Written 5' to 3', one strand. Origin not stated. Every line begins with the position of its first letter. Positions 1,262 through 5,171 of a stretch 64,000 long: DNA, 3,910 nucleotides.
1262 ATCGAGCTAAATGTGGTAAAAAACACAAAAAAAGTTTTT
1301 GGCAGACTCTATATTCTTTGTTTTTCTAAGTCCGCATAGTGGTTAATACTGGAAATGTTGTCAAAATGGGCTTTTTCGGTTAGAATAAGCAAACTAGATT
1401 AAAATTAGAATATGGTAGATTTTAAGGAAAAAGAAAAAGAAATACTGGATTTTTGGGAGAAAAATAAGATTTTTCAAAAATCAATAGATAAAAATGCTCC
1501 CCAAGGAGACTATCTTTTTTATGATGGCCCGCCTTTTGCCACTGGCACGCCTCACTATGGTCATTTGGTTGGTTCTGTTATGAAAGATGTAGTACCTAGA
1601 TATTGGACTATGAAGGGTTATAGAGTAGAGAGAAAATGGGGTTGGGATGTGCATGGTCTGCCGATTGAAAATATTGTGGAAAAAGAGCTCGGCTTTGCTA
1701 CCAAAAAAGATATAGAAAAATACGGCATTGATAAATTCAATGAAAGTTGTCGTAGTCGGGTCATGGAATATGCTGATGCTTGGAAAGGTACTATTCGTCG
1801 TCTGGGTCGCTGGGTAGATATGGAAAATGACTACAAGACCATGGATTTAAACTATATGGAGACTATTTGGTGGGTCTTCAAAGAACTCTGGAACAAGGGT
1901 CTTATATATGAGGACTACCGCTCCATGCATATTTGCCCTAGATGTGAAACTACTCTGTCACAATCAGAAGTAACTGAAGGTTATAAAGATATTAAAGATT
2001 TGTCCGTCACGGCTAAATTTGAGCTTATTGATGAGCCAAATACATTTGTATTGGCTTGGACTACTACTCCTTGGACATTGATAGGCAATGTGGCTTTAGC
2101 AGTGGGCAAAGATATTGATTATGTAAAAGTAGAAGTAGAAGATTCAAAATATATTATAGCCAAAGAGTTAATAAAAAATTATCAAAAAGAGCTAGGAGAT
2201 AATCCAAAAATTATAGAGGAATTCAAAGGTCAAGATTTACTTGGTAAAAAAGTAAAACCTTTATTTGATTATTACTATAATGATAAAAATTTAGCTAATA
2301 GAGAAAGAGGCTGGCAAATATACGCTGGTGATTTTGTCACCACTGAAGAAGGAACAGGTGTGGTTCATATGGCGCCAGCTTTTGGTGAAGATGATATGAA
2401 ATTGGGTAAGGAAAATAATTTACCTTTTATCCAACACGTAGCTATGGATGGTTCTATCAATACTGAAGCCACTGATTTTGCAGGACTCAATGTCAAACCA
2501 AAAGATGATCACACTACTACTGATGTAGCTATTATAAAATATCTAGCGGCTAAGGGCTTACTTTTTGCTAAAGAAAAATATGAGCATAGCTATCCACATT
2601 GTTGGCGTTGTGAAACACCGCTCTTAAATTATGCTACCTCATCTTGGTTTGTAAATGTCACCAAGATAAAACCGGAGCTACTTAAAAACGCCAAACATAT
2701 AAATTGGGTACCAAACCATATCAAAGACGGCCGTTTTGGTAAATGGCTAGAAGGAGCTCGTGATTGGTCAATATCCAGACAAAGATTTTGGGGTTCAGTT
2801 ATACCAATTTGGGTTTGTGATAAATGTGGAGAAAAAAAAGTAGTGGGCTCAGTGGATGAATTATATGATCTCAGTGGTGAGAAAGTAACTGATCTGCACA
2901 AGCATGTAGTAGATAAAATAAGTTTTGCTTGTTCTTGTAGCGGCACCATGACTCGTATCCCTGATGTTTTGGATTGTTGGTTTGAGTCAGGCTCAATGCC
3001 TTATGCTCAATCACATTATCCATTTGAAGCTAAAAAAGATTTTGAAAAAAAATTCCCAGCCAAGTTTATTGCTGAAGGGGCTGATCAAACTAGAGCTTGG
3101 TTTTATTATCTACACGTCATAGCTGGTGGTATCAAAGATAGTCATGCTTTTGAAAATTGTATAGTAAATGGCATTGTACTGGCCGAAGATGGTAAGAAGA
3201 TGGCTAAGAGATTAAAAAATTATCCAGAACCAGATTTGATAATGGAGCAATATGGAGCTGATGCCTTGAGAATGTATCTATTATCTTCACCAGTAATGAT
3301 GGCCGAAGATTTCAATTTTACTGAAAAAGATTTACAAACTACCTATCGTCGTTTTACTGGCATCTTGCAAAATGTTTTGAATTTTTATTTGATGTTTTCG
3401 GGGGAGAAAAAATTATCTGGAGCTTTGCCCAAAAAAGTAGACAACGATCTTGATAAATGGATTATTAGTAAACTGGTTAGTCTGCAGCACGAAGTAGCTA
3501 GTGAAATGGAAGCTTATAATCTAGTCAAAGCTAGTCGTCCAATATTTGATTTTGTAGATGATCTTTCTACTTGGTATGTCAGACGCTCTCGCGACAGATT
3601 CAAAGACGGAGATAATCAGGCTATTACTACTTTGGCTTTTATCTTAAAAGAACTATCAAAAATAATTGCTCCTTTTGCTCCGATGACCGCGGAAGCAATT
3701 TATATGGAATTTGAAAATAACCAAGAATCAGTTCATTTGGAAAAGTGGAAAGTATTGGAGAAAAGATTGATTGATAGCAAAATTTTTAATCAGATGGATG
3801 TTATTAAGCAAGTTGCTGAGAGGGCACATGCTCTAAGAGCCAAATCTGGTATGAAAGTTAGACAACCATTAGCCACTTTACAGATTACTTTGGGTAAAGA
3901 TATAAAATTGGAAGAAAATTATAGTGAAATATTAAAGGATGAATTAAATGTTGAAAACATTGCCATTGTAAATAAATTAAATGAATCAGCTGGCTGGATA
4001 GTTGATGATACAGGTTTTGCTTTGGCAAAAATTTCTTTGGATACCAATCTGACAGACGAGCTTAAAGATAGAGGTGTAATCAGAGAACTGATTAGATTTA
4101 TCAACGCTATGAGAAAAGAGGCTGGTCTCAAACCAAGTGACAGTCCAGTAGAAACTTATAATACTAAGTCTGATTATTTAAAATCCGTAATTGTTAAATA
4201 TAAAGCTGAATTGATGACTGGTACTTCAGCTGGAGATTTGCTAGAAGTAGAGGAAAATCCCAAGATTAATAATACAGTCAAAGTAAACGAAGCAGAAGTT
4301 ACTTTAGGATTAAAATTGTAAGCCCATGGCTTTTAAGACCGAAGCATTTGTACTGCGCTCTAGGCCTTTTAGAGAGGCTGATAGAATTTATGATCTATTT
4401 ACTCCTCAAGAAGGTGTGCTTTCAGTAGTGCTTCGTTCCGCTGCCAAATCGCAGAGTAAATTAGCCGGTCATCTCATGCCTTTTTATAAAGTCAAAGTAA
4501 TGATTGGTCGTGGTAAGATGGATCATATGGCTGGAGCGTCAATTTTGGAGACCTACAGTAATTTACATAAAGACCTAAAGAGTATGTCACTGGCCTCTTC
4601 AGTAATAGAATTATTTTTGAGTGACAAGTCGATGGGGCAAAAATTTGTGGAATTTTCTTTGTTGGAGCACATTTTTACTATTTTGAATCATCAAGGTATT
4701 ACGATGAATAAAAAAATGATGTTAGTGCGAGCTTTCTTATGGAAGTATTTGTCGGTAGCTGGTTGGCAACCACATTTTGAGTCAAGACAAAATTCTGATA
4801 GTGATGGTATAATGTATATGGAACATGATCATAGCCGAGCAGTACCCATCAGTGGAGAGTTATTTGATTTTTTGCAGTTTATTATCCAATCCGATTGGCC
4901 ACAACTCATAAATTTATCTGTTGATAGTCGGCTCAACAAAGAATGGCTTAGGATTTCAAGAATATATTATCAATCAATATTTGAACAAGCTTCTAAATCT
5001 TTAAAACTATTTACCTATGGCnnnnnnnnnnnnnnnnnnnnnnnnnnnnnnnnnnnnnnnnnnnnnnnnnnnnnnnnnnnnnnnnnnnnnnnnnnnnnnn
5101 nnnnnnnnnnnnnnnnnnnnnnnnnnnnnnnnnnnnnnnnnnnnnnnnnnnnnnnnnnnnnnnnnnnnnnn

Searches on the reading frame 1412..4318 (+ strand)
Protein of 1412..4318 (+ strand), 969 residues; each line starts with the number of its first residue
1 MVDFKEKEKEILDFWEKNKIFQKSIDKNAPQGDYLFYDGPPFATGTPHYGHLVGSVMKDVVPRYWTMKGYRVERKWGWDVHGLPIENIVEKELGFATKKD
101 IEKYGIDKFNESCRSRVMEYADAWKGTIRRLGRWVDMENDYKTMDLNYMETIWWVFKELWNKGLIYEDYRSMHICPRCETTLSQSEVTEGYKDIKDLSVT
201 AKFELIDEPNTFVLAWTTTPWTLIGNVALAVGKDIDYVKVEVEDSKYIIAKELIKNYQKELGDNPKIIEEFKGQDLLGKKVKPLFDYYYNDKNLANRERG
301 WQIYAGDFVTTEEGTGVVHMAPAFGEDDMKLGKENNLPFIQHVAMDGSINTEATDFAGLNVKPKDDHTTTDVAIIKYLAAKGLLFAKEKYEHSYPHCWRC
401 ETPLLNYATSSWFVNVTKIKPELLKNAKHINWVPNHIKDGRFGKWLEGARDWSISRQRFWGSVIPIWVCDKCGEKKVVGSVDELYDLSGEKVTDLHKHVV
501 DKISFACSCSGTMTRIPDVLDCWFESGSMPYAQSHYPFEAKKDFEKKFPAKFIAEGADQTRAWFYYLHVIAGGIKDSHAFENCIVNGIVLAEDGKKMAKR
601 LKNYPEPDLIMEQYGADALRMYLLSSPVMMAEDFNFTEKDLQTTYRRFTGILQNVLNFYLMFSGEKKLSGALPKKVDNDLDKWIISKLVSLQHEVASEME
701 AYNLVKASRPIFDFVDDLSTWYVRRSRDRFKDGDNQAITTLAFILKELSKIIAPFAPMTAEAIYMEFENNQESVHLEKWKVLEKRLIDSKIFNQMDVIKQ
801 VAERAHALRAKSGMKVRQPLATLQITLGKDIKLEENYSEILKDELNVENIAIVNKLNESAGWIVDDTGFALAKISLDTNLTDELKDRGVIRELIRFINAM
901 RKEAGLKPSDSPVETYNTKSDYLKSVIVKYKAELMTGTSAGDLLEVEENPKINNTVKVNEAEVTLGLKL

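Call 11: search_protein_families(library=pfam, proteins=[window:1412-4318:+], max_evalue=0.001)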
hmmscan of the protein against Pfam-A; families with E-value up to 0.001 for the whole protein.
window:1412-4318:+ (969 aa): 5 families
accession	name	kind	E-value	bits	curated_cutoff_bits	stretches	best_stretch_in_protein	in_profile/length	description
PF00133.28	tRNA-synt_1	-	5.9e-135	450.6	22.7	1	11-633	2-412/414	tRNA synthetases class I (I, L, M and V)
PF08264.19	Anticodon_1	-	6.2e-29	101.2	25.1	1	681-821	1-145/148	Anticodon-binding domain of tRNA ligase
PF09334.17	tRNA-synt_1g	-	1.9e-16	60.2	20.1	1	41-188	8-136/391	tRNA synthetases class I (M)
PF19302.4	DUF5915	-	4.4e-14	52.9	27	1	844-967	76-192/195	Domain of unknown function (DUF5915)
PF13603.12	tRNA-synt_1_2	-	0.00067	19.6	25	0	213-347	23-144/185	Leucyl-tRNA synthetase, editing domain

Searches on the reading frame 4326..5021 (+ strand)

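Call 11: search_protein_families(library=pfam, proteins=[window:4326-5021:+], max_evalue=0.001)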
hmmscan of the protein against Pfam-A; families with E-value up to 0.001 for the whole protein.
window:4326-5021:+ (232 aa): 2 families
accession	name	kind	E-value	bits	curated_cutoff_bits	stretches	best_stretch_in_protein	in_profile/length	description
PF11967.14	RecO_N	-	2.7e-16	59.8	27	1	1-74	1-77/80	Recombination protein O N terminal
PF02565.21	RecO_C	-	5.7e-07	29.9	22.1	1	110-226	31-156/157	Recombination protein O C terminal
